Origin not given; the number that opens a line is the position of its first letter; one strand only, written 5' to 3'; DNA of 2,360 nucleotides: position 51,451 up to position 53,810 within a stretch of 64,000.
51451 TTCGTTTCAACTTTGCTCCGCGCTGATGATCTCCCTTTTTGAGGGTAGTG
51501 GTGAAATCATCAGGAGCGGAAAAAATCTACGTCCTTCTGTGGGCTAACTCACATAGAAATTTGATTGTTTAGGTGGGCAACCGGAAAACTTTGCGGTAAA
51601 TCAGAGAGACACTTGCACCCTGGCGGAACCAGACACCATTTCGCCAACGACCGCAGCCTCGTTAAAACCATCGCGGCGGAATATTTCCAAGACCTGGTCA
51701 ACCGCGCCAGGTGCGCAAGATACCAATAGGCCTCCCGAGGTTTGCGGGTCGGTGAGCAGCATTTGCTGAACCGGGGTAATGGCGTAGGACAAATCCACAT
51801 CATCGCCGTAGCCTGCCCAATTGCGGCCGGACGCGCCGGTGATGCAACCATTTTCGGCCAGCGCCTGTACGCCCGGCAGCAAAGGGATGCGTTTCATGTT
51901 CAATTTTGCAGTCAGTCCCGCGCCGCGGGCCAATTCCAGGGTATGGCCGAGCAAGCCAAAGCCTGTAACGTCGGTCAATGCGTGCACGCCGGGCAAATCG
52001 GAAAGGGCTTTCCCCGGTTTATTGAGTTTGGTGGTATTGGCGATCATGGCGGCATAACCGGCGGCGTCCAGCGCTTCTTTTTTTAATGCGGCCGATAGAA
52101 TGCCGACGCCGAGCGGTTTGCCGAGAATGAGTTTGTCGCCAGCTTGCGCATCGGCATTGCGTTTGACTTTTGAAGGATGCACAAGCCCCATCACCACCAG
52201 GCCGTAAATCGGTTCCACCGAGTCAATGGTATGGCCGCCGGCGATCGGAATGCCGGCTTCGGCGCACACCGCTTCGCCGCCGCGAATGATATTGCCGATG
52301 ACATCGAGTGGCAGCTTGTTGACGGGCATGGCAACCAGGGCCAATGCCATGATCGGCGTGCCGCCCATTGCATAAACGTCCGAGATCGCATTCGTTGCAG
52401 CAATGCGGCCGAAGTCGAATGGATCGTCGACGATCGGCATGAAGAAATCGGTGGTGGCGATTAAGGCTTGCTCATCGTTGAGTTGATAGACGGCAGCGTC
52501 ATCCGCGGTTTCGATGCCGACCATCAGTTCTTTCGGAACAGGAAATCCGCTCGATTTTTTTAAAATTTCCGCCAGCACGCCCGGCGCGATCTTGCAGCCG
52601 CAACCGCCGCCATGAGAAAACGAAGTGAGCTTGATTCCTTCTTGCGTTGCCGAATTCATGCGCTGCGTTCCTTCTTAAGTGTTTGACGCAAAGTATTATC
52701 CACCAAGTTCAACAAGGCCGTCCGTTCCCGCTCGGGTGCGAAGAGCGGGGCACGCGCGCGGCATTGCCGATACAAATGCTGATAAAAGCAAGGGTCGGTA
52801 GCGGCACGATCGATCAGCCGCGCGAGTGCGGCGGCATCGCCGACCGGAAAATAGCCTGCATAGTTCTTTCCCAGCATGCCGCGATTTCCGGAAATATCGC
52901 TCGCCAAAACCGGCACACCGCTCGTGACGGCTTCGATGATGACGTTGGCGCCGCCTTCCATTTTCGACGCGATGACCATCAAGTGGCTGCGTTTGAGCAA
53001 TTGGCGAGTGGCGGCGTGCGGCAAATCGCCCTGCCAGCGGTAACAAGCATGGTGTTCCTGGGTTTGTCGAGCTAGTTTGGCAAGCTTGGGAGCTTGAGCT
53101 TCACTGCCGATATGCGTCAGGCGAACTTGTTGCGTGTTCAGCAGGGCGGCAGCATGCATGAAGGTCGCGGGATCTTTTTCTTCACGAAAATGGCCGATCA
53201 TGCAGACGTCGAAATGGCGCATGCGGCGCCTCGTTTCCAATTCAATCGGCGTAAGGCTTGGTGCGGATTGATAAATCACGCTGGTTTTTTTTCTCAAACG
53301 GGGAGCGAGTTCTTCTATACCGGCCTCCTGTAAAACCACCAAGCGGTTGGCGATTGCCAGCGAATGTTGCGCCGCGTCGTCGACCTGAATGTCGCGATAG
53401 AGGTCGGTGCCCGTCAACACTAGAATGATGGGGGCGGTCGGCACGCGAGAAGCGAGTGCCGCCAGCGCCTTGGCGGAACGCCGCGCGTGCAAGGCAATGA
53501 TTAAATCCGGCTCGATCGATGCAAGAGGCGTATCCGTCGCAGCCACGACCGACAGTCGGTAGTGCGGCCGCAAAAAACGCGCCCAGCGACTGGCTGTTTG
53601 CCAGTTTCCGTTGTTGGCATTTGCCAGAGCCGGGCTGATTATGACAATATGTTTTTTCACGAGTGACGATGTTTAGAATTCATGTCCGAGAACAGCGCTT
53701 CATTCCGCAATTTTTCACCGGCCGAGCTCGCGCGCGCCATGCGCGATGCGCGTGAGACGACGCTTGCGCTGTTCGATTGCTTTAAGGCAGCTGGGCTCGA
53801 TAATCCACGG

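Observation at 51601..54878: SelD + glycosyltransferase + second EgtB-like paralog: a selenoneine-type (senC-senB-senA) biosynthetic cluster in the same window as egtD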

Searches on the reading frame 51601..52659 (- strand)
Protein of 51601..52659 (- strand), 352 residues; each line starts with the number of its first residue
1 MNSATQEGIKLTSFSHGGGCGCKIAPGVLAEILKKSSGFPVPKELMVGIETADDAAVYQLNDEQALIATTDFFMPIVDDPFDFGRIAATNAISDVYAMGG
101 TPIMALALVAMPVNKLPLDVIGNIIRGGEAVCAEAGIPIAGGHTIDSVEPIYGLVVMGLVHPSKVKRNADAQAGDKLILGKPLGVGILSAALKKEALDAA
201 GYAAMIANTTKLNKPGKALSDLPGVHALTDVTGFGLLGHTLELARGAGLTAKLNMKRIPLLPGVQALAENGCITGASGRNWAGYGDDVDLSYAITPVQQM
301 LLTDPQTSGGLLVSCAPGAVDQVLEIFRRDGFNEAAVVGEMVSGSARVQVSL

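Call 4: search_protein_families(library=ncbifam, proteins=[window:51601-52659:-], max_evalue=0.001)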
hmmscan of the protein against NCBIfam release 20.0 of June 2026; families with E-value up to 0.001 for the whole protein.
window:51601-52659:- (352 aa): 15 families
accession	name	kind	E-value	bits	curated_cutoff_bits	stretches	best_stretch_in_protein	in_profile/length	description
NF002098.0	PRK00943.1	equivalog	1.6e-164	546.9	299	1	6-350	3-346/347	selenide, water dikinase SelD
TIGR00476.1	selD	equivalog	3.7e-131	437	125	1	10-318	1-309/311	selenide, water dikinase SelD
NF010705.0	PRK14105.1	equivalog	3.8e-44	150.9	291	1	6-269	3-279/345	selenide, water dikinase SelD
TIGR04369.1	fusion_not_SelD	hypoth_equivalog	9.1e-38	129.8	700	1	16-325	354-691/701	oxidoreductase/SelD-related fusion protein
TIGR01379.1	thiL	equivalog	1.4e-22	80.1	184.15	1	50-298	22-273/320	thiamine-phosphate kinase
NF004351.0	PRK05731.1-4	equivalog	6.4e-16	58.3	324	1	42-281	30-267/321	thiamine-phosphate kinase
TIGR04049.1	AIR_rel_sll0787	hypoth_equivalog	1.8e-15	56.8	321.3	1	48-265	39-248/318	sll0787 family AIR synthase-like protein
TIGR02124.1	hypE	equivalog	3.1e-14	52.7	251.6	1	23-269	11-254/332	hydrogenase expression/formation protein HypE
TIGR03267.1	methan_mark_2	hypoth_equivalog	3.7e-10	39.4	365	1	47-186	39-177/323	methanogenesis marker 2 protein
NF004353.0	PRK05731.2-2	equivalog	8e-10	38.3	301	1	50-269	17-236/311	thiamine-phosphate kinase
NF004354.0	PRK05731.2-3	equivalog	2.8e-06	26.9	204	1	90-178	56-142/273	thiamine-phosphate kinase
TIGR01736.1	FGAM_synth_II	equivalog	3.8e-06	25.5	525.75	1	44-260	51-282/718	phosphoribosylformylglycinamidine synthase subunit PurL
TIGR04050.1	MSMEG_0567_Cter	hypoth_equivalog_domain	5.5e-06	26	312.2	1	65-265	43-233/296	MSMEG_0567/sll0787 family protein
NF002290.1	PRK01213.1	equivalog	0.00062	18.1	648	0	51-214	422-587/723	phosphoribosylformylglycinamidine synthase subunit PurL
NF004350.0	PRK05731.1-1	equivalog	0.00087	18.3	441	0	49-314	25-291/325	thiamine-phosphate kinase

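Call 5: search_protein_families(library=pfam, proteins=[window:51601-52659:-], max_evalue=0.001)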
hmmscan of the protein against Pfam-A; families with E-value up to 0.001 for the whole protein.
window:51601-52659:- (352 aa): 2 families
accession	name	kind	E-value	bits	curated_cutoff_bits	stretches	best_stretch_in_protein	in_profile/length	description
PF00586.29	AIRS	-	4.5e-27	95.1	24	1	53-160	2-112/112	AIR synthase related protein, N-terminal domain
PF02769.27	AIRS_C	-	4.9e-20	72.7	23.1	1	172-346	1-151/156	AIR synthase related protein, C-terminal domain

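Call 9: search_solved_structures(query=window:51601-52659:-, show_alignments=1)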
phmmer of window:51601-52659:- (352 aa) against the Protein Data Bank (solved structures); distinct sequences matched with E-value up to 0.001: 12.
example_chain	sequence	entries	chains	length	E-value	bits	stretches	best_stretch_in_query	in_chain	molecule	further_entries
3u0o_A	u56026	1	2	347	1e-97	330.6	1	6-344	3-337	Selenide, water dikinase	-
2yye_A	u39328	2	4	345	2.5e-47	165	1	9-330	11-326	Selenide, water dikinase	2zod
2zau_A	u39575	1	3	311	6.9e-42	147.1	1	41-330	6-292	Selenide, water dikinase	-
9hjt_F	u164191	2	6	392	1.6e-27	99.8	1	7-268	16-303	Selenide, water dikinase 1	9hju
3fd5_A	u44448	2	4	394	1.7e-27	99.8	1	7-268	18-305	Selenide, water dikinase 1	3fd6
5l16_A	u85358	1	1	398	8.2e-24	87.6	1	9-244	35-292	Putative selenophosphate synthetase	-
2z1e_A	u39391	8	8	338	4.4e-09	39.2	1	16-270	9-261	Hydrogenase expression/formation protein HypE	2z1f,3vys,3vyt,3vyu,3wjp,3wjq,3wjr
5cc8_A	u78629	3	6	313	4.7e-06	29.3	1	52-303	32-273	Thiamine-monophosphate kinase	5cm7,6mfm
5dd7_A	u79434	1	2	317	4.9e-06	29.2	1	52-303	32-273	Thiamine-monophosphate kinase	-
3mcq_A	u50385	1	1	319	4.9e-06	29.2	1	64-293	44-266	Thiamine-monophosphate kinase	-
2i6r_A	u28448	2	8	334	0.00034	23.2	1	69-285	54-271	HypE protein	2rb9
6xep_A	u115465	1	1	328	0.00067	22.2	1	46-262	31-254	Thiamine-monophosphate kinase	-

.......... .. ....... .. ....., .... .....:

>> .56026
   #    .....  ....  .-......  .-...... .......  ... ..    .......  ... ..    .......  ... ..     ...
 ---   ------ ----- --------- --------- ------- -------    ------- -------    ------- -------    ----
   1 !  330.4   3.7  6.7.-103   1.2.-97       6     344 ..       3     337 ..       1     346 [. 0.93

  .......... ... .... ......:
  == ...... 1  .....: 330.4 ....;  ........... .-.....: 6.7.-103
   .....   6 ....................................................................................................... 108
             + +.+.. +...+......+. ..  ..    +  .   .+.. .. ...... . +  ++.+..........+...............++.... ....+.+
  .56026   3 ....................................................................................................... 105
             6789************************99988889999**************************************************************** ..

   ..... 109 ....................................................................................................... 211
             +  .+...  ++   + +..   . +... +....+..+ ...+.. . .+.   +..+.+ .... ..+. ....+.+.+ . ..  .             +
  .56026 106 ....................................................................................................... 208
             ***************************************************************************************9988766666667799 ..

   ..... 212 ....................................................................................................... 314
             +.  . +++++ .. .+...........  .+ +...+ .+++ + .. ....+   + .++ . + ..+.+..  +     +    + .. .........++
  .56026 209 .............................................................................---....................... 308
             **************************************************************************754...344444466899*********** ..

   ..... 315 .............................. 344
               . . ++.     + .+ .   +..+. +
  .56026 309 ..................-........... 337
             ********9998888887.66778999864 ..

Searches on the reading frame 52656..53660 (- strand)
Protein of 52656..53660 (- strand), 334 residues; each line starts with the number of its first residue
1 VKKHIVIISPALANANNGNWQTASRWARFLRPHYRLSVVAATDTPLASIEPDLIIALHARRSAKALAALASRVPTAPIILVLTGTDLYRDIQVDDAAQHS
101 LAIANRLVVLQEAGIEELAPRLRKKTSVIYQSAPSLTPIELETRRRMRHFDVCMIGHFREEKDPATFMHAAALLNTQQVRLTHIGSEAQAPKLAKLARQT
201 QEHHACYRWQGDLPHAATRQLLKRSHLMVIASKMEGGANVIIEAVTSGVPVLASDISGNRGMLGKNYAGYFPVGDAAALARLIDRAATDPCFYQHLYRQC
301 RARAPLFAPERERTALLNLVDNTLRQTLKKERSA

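Call 4: search_protein_families(library=ncbifam, proteins=[window:52656-53660:-], max_evalue=0.001)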
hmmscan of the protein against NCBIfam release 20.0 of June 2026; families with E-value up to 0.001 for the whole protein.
window:52656-53660:- (334 aa): 18 families
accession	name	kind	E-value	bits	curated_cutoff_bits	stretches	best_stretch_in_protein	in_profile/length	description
TIGR04348.1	TIGR04348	equivalog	7.9e-127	422.6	300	1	5-321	1-309/310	selenoneine biosynthesis selenosugar synthase SenB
NF038229.1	Glyco4_Geo_Pelo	equivalog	1.4e-35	123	400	1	4-324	1-337/338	GPMC system family 4 glycosyltransferase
TIGR03088.1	stp2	hypoth_equivalog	6.4e-12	45.2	409.05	1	148-304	193-353/374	TIGR03088 family PEP-CTERM/XrtA system glycosyltransferase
NF041876.1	EPS_EpsE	equivalog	3e-11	43.2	400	1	145-303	210-375/389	exopolysaccharide biosynthesis GT4 family glycosyltransferase EpsE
NF047684.1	TeichurnBiosyTuaC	equivalog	7.3e-10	38.3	550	1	28-288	86-353/391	teichuronic acid biosynthesis protein TuaC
NF046085.1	XrtY_assoc_Gly1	equivalog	1.3e-09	37.4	400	1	145-289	205-349/387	XrtY-associated glycosyltransferase XYAG1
NF007396.0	PRK09922.1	equivalog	4.3e-07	29.1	385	1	158-289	193-326/361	lipopolysaccharide 1,6-galactosyltransferase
TIGR03999.1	thiol_BshA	equivalog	1.4e-06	27.5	273.7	1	174-304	225-353/375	N-acetyl-alpha-D-glucosaminyl L-malate synthase BshA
NF050063.1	ProtGlycPglJ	equivalog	1.9e-06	27.4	500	1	124-305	168-348/363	N-acetylgalactosamine-N,N'-diacetylbacillosaminyl-diphospho-undecaprenol 4-alpha-N-acetylgalactosaminyltransferase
NF047880.1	glyco_SdgA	exception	8.3e-06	24.6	800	1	220-289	385-456/488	serine-aspartate repeat adhesin O-glycosyltransferase SdgA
NF041879.1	EPS_EpsH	equivalog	9.7e-06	24.5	800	1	150-294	238-386/431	exopolysaccharide biosynthesis glycosyltransferase EpsH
TIGR04047.1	MSMEG_0565_glyc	hypoth_equivalog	2.3e-05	23.7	259.85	1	194-280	246-332/373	MSMEG_0565 family glycosyltransferase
NF038011.1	PelF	equivalog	5.4e-05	22.4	100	1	142-288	299-447/489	GT4 family glycosyltransferase PelF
NF050056.1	ProtGlycPglH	equivalog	5.8e-05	22.3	600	1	148-321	178-351/354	GalNAc-alpha-(1->4)-GalNAc-alpha-(1->3)-diNAcBac-PP-undecaprenol alpha-1,4-N-acetyl-D-galactosaminyltransferase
NF038298.1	EPS_HpsO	equivalog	6.6e-05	21.8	575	1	147-300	199-363/388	hormogonium polysaccharide biosynthesis glycosyltransferase HpsO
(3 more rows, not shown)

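Call 5: search_protein_families(library=pfam, proteins=[window:52656-53660:-], max_evalue=0.001)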
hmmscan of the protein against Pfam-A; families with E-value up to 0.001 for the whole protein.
window:52656-53660:- (334 aa): 3 families
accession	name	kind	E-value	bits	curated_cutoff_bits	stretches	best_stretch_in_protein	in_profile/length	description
PF00534.26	Glycos_transf_1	-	4.1e-20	72.4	26.4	1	149-300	15-165/172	Glycosyl transferases group 1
PF13692.12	Glyco_trans_1_4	-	5e-17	62.9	27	1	151-289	3-142/142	Glycosyl transferases group 1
PF20706.3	GT4-conflict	-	5.2e-07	29.4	26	1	128-266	173-323/385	Family 4 Glycosyltransferase in conflict systems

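Call 8: search_solved_structures(query=window:52656-53660:-, show_alignments=1)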
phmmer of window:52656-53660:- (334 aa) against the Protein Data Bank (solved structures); distinct sequences matched with E-value up to 0.001: 6.
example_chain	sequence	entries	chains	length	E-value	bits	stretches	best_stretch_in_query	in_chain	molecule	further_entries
8k5u_A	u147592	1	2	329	2.6e-80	273.3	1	4-321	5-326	Se glycosyltransferase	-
8jjq_C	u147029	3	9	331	3.9e-77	262.8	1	4-321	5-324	TIGR04348 family glycosyltransferase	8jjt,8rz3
8jjn_C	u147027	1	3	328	4.2e-77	262.7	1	4-321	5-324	TIGR04348 family glycosyltransferase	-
8fbx_A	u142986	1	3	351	4.8e-77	262.5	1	4-321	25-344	Selenosugar synthase SenB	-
8qoy_A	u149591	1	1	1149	5.5e-06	29.2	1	221-268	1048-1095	TagF-like capsule polymerase Cps3D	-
6kih_A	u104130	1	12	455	5.8e-05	25.8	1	152-304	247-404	Tll1590 protein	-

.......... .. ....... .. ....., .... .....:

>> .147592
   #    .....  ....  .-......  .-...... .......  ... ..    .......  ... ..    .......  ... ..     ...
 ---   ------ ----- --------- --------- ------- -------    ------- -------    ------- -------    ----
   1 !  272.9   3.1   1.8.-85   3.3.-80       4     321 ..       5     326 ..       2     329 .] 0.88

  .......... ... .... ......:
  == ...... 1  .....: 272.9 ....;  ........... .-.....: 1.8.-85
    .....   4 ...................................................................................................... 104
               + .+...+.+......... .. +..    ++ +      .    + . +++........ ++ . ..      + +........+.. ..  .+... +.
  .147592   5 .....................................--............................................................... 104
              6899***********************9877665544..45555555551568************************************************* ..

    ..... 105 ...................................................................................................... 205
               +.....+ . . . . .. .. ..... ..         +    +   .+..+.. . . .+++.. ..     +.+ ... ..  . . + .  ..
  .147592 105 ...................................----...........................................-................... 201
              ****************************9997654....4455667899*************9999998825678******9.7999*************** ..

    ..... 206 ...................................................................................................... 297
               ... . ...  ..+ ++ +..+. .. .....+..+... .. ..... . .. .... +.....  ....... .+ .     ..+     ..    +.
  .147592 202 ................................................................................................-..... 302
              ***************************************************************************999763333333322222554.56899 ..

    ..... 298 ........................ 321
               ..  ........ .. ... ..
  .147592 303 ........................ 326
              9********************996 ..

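Call 18: search_solved_structures(query=window:52656-53660:-, show_alignments=4, max_evalue=1e-50)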
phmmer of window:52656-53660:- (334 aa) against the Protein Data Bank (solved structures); distinct sequences matched with E-value up to 1e-50: 4.
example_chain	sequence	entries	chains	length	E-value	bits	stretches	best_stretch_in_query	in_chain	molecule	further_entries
8k5u_A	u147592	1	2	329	2.6e-80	273.3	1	4-321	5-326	Se glycosyltransferase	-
8jjq_C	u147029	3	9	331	3.9e-77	262.8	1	4-321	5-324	TIGR04348 family glycosyltransferase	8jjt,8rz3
8jjn_C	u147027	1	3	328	4.2e-77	262.7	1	4-321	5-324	TIGR04348 family glycosyltransferase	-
8fbx_A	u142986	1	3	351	4.8e-77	262.5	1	4-321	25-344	Selenosugar synthase SenB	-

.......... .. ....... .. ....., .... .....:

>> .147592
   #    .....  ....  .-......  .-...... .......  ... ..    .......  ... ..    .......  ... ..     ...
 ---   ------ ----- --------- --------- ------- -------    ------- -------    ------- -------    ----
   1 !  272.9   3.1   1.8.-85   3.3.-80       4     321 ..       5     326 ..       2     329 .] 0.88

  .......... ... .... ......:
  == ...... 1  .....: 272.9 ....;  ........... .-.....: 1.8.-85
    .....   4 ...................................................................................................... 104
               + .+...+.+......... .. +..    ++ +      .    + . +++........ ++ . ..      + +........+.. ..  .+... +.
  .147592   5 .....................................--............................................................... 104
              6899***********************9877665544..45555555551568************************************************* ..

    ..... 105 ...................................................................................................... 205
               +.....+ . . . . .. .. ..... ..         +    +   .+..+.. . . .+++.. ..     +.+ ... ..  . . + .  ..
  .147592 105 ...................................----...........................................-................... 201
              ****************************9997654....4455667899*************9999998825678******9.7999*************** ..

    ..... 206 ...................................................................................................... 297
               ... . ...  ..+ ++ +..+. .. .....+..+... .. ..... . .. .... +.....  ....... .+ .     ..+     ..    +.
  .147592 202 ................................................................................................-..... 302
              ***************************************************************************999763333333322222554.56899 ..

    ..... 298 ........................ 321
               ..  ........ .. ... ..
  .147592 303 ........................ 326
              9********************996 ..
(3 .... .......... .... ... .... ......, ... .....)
